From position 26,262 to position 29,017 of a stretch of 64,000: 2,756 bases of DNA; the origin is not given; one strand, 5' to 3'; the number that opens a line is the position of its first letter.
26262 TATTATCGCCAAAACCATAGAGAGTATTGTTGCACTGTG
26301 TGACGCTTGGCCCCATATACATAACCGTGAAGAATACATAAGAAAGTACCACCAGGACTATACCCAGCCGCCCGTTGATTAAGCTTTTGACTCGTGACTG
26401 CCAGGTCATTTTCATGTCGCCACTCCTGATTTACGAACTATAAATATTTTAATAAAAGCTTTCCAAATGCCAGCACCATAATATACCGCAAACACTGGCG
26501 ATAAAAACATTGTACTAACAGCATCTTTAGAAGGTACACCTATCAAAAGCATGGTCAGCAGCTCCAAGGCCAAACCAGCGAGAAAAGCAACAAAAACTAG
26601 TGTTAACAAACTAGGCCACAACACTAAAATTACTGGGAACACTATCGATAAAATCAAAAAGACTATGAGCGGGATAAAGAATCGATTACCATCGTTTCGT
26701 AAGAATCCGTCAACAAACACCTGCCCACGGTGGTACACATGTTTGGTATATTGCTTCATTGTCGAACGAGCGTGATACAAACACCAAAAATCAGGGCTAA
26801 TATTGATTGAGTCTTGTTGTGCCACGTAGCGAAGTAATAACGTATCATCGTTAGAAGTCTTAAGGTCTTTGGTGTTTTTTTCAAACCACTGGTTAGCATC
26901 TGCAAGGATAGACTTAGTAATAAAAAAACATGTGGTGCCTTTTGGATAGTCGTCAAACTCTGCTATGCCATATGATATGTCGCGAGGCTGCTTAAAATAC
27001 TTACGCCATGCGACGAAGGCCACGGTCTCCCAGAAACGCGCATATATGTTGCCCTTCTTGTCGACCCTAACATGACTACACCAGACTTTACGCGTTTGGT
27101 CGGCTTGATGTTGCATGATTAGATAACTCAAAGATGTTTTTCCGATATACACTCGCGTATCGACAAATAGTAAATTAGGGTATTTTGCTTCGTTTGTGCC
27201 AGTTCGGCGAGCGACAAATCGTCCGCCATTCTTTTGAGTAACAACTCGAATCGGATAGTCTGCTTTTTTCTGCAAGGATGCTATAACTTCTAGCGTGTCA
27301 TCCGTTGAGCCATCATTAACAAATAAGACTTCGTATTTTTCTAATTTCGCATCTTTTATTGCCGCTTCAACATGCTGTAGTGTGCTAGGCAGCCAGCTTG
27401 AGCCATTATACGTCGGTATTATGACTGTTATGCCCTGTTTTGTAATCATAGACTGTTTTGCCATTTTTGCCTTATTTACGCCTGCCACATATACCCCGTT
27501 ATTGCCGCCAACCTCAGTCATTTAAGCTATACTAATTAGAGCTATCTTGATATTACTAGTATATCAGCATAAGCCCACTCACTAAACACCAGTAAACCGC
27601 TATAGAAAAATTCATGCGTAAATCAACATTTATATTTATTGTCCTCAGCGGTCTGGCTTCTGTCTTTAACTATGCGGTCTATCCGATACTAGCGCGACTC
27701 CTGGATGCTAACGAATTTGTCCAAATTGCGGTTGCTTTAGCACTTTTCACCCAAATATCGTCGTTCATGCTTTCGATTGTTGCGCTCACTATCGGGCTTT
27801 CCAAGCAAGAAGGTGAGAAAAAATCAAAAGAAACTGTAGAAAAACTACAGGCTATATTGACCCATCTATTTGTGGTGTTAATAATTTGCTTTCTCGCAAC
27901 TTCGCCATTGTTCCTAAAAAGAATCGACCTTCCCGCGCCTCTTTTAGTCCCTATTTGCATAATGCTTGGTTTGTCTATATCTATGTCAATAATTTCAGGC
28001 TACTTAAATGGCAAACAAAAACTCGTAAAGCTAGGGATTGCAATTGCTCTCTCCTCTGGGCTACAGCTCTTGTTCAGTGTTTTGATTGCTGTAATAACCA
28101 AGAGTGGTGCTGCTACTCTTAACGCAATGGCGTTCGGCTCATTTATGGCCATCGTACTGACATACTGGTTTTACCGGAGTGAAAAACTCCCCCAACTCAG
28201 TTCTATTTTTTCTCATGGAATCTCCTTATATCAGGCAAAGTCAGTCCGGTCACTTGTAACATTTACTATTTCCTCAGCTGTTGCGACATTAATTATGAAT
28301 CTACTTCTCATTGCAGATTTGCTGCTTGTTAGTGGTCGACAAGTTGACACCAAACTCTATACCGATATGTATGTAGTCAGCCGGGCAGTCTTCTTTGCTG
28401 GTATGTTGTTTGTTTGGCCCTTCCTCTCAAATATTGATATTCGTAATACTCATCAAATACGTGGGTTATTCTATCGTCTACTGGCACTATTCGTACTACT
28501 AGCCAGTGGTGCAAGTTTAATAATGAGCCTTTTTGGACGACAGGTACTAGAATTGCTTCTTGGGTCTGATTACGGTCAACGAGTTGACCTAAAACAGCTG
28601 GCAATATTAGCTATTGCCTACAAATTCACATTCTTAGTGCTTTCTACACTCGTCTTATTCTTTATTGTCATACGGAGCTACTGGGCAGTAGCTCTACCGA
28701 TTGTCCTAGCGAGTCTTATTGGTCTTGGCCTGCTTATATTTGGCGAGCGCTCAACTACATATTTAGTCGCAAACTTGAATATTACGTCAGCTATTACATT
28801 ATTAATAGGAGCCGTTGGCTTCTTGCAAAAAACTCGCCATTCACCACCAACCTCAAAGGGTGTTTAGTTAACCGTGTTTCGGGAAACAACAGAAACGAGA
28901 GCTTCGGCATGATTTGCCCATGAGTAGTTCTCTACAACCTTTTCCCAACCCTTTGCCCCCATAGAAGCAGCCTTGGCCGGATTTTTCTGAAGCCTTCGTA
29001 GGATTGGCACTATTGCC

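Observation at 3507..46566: Recurrent -10 box 6-9 nt upstream of operon-first ATGs: probable widespread leaderless mRNAs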

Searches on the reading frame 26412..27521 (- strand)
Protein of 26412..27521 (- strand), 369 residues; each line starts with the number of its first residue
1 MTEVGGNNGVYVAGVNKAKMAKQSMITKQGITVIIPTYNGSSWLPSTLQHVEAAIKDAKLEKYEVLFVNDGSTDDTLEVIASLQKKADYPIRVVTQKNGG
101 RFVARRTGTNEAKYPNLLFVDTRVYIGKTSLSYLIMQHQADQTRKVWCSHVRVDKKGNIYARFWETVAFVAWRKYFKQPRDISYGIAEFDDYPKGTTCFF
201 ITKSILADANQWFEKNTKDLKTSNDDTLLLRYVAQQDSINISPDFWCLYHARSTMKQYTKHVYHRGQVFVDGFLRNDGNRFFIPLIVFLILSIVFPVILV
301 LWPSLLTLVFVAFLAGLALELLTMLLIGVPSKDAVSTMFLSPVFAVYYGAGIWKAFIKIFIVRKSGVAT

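Call 5: search_protein_families(library=pfam, proteins=[window:26412-27521:-])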
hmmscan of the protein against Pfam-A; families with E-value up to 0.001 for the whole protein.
window:26412-27521:- (369 aa): 3 families
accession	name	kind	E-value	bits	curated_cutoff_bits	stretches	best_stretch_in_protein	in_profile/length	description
PF00535.33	Glycos_transf_2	-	8.3e-20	71.8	23.3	1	32-181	1-142/168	Glycosyl transferase family 2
PF10111.15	Glyco_tranf_2_2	-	6.5e-06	26.3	27.3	1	32-131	1-99/276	Glycosyltransferase like family 2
PF13641.12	Glyco_tranf_2_3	-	0.00024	21.6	27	1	30-167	2-138/230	Glycosyltransferase like family 2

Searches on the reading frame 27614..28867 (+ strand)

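Call 5: search_protein_families(library=pfam, proteins=[window:27614-28867:+])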
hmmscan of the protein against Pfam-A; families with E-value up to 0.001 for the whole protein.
window:27614-28867:+ (417 aa): 1 family
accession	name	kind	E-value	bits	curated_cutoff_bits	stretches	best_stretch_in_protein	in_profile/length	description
PF01943.22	Polysacc_synt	-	0.00066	19.6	28.2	1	3-229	3-226/274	Polysaccharide biosynthesis protein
